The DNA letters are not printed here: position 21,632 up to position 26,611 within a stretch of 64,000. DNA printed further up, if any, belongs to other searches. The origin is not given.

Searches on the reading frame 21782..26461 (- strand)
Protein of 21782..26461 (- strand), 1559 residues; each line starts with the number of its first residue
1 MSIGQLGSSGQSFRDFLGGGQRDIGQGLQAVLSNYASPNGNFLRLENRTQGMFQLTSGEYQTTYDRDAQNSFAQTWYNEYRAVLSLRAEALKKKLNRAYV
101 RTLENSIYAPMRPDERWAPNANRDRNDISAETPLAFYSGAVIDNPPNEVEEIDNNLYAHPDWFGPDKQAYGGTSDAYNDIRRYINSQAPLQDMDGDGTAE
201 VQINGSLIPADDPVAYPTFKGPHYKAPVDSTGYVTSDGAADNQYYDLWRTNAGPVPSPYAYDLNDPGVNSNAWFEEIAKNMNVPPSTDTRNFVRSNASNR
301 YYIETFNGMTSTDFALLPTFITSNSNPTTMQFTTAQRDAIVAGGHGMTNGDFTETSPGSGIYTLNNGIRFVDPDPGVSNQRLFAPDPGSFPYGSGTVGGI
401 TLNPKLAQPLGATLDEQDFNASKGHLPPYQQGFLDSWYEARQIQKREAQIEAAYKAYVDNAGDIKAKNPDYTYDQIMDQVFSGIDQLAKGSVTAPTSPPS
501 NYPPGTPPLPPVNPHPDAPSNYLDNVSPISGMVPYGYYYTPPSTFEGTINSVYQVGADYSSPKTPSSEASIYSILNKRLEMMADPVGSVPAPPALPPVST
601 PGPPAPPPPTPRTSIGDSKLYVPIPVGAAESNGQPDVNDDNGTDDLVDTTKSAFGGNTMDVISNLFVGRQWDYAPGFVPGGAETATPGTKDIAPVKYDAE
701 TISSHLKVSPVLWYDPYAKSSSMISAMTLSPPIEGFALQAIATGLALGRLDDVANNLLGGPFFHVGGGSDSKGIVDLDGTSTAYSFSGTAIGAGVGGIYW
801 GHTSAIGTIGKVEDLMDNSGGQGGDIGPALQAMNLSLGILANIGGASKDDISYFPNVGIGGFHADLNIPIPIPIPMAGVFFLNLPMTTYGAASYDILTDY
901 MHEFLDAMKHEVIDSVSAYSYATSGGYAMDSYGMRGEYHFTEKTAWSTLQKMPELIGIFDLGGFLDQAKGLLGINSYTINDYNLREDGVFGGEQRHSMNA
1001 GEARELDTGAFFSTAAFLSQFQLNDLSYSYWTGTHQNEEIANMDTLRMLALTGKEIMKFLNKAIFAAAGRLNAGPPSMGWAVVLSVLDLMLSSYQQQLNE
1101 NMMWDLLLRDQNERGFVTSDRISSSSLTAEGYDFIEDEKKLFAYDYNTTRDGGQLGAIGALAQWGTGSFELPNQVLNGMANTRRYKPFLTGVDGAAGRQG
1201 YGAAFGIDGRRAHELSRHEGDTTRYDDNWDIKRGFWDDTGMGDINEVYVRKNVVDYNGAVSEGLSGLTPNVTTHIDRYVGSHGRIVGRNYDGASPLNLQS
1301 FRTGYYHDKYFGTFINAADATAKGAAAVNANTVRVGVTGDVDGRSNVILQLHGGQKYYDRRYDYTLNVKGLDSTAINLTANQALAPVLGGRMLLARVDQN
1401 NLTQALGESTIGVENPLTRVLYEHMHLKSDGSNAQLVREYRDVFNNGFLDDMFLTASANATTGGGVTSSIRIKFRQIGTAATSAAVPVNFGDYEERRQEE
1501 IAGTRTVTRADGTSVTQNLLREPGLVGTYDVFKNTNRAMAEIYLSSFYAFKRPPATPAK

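Call 5: search_protein_families(library=pfam, proteins=[window:21782-26461:-], max_evalue=0.1)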
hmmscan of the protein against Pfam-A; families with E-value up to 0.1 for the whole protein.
window:21782-26461:- (1559 aa): 1 family
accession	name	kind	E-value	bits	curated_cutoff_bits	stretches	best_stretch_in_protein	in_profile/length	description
PF23309.1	DUF7083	-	0.062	13.8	27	0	62-108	12-58/90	Domain of unknown function (DUF7083)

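Call 6: search_protein_families(library=ncbifam, proteins=[window:21782-26461:-], max_evalue=0.1)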
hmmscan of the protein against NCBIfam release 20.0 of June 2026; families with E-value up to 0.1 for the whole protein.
window:21782-26461:- (1559 aa): 0 families

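Call 46: search_protein_families(library=phrogs, proteins=[window:21782-26461:-], max_evalue=0.01)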
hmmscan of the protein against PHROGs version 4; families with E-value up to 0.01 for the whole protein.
window:21782-26461:- (1559 aa): 0 families

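Call 71: search_solved_structures(query=window:21782-26461:-, max_evalue=1)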
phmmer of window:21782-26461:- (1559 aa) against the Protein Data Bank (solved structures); distinct sequences matched with E-value up to 1: 0.

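Call 104: search_protein_families(library=padloc, proteins=[window:21782-26461:-], max_evalue=0.01)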
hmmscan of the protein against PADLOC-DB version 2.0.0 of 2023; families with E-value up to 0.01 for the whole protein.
window:21782-26461:- (1559 aa): 0 families
